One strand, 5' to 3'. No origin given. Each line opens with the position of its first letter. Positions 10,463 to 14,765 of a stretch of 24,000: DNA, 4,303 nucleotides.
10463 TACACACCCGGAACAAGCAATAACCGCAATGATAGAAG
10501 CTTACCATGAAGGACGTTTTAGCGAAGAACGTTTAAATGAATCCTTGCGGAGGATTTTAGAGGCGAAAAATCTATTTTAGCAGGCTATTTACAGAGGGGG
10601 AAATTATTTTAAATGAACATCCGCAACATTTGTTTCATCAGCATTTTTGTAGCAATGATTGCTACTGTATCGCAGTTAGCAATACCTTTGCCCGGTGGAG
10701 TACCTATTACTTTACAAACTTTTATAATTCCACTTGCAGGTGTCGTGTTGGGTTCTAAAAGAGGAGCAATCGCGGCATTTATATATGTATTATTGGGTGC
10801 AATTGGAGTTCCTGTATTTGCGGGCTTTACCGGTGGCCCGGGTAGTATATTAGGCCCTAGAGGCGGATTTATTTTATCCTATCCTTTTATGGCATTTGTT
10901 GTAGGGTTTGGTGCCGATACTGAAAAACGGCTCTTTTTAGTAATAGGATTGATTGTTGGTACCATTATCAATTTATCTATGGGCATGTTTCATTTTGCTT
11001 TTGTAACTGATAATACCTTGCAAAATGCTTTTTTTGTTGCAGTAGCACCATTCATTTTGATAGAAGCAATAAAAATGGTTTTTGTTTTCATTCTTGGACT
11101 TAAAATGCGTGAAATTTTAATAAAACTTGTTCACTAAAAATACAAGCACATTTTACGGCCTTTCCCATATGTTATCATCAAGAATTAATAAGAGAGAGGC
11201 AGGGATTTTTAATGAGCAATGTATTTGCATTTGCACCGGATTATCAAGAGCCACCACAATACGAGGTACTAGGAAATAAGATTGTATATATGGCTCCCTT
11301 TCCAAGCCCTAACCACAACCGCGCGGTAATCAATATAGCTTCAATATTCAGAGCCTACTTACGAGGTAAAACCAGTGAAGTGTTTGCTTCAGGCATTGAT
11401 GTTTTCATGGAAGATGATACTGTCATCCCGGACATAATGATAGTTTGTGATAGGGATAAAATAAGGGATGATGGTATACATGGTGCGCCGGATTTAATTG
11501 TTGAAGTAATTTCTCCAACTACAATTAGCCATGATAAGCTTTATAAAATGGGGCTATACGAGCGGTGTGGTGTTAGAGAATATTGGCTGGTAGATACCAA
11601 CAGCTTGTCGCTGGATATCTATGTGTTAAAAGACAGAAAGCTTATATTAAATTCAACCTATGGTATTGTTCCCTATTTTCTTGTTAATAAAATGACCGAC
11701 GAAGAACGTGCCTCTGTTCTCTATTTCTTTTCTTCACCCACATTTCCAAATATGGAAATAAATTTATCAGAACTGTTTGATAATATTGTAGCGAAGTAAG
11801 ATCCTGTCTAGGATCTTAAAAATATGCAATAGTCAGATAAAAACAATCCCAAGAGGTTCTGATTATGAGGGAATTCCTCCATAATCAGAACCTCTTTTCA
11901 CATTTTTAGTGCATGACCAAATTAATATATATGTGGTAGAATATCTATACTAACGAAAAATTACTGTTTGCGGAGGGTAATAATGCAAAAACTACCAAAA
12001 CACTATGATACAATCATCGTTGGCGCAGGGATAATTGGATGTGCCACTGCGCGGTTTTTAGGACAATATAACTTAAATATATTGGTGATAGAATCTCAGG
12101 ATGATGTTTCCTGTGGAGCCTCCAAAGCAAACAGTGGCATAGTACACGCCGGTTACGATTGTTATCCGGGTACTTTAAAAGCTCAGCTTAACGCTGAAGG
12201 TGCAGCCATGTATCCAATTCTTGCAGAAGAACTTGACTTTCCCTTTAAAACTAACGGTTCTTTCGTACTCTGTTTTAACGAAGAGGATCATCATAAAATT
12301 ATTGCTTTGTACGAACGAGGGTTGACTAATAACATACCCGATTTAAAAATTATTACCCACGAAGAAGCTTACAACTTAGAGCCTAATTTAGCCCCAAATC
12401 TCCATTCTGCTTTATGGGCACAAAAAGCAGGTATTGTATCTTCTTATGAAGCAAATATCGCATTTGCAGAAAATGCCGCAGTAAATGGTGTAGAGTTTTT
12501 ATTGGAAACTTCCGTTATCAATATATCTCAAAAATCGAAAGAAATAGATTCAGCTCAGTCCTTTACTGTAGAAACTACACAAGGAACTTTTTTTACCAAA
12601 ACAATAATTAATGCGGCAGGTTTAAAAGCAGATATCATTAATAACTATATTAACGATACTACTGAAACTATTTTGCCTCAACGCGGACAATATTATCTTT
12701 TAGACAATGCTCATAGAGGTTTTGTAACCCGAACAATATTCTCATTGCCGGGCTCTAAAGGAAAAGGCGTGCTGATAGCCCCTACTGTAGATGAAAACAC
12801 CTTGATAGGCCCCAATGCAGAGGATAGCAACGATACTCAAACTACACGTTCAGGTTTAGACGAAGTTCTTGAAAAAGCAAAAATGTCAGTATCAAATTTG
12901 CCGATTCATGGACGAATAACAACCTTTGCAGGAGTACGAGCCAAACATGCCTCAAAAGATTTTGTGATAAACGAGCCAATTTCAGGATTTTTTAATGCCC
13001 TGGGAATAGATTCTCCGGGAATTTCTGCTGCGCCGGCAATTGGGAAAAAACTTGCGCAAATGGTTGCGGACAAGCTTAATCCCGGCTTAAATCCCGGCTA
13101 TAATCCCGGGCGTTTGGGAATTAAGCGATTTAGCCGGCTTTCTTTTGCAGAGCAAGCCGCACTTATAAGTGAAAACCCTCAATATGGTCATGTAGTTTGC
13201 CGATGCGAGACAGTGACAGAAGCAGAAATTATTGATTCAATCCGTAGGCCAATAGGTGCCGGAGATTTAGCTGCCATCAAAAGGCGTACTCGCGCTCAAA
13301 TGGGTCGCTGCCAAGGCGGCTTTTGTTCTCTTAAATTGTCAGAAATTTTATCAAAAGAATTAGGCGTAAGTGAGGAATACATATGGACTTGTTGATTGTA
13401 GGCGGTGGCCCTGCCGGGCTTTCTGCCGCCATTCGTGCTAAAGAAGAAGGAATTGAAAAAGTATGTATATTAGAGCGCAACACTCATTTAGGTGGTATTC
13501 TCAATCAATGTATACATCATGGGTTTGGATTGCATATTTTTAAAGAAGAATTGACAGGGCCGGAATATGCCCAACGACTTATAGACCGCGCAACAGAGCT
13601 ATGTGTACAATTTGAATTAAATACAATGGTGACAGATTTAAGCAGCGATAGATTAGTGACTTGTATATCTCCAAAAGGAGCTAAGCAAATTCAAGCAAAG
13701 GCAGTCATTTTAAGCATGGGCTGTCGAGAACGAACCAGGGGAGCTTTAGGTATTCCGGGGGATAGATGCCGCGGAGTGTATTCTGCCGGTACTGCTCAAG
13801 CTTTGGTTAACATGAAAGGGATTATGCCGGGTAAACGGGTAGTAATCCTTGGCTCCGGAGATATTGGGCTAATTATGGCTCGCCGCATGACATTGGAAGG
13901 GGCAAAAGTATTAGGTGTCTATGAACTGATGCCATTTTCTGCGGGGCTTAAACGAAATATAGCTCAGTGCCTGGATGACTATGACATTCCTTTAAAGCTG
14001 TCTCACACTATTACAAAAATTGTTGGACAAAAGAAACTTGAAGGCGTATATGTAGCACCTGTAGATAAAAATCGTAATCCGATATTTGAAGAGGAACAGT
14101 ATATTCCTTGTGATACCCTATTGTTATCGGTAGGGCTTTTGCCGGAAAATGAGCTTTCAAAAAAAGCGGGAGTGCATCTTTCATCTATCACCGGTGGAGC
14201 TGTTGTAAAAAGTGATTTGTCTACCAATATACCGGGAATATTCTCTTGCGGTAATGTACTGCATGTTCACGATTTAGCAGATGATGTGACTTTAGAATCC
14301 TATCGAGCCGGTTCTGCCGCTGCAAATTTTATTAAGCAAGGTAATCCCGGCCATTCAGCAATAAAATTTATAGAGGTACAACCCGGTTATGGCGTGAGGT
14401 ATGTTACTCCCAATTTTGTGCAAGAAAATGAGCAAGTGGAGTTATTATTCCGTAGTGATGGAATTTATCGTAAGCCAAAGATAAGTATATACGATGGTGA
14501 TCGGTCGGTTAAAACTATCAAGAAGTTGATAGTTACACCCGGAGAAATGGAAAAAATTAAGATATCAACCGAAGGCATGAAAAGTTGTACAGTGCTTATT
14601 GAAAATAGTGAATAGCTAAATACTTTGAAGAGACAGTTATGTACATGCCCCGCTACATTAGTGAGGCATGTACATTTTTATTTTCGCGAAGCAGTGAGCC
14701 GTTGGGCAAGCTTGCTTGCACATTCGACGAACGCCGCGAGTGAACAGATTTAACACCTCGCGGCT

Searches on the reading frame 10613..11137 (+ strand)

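Call 5: search_protein_families(library=pfam, proteins=[window:10613-11137:+], max_evalue=0.001)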
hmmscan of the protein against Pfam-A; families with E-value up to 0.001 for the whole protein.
window:10613-11137:+ (174 aa): 2 families
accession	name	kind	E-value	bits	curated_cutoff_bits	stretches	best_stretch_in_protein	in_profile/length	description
PF02632.19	BioY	-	2.6e-36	125.1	25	1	29-166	3-139/140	BioY family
PF12822.12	ECF_trnsprt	-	0.00011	22.7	30.7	1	5-161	2-164/169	ECF transporter, substrate-specific component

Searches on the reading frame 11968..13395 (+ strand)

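Call 5: search_protein_families(library=pfam, proteins=[window:11968-13395:+], max_evalue=0.001)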
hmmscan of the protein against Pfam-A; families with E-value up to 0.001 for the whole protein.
window:11968-13395:+ (475 aa): 5 families
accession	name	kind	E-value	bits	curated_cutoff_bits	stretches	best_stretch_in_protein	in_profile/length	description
PF01266.30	DAO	-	4.4e-61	207.8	27.9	1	14-365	1-353/353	FAD dependent oxidoreductase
PF04324.20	Fer2_BFD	-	6.3e-11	42.9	26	1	409-462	1-49/50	BFD-like [2Fe-2S] binding domain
PF13450.12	NAD_binding_8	-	2.7e-06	28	21.9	1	17-52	1-37/68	NAD(P)-binding Rossmann-like domain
PF07992.20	Pyr_redox_2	-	9e-06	25.7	26.1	0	13-47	1-35/291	Pyridine nucleotide-disulphide oxidoreductase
PF00070.33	Pyr_redox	-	7.3e-05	23.6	22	0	15-47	2-34/82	Pyridine nucleotide-disulphide oxidoreductase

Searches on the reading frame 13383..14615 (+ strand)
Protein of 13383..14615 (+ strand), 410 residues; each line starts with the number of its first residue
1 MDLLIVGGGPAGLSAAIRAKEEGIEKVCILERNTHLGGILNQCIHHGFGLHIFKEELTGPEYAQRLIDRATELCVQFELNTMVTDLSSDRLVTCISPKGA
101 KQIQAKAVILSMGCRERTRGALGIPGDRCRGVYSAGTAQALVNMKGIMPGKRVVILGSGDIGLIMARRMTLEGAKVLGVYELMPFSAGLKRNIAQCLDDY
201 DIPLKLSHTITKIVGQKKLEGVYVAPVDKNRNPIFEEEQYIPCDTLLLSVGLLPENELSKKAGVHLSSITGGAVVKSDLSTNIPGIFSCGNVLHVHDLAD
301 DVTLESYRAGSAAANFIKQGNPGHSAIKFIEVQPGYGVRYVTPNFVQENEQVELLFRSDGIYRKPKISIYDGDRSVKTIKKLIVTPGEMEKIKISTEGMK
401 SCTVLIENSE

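Call 5: search_protein_families(library=pfam, proteins=[window:13383-14615:+], max_evalue=0.001)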
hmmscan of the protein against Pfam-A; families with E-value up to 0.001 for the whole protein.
window:13383-14615:+ (410 aa): 10 families
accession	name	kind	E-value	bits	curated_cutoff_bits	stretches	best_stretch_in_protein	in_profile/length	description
PF07992.20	Pyr_redox_2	-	1.3e-31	110.5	26.1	1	1-297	1-278/291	Pyridine nucleotide-disulphide oxidoreductase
PF13738.12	Pyr_redox_3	-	7e-14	52.2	30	2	4-35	1-32/305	Pyridine nucleotide-disulphide oxidoreductase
PF00890.30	FAD_binding_2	-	9.8e-11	41.9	20.4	1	2-38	1-36/414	FAD binding domain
PF03486.20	HI0933_like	-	1.3e-09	38.3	50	1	2-37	2-36/244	HI0933-like protein Rossmann domain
PF01266.30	DAO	-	1.4e-09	38.4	27.9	1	2-37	1-35/353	FAD dependent oxidoreductase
PF12831.13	FAD_oxidored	-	2.9e-09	37.2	27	1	2-72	1-70/416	FAD dependent oxidoreductase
PF13450.12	NAD_binding_8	-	4e-09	37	21.9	1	5-41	1-36/68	NAD(P)-binding Rossmann-like domain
PF00070.33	Pyr_redox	-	1.8e-06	28.8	22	0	152-223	1-78/82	Pyridine nucleotide-disulphide oxidoreductase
PF01946.23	Thi4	-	1.1e-05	25.2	26.2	1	1-38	18-55/235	Thi4 family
PF01494.25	FAD_binding_3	-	0.00033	20.4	22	0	2-33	3-33/349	FAD binding domain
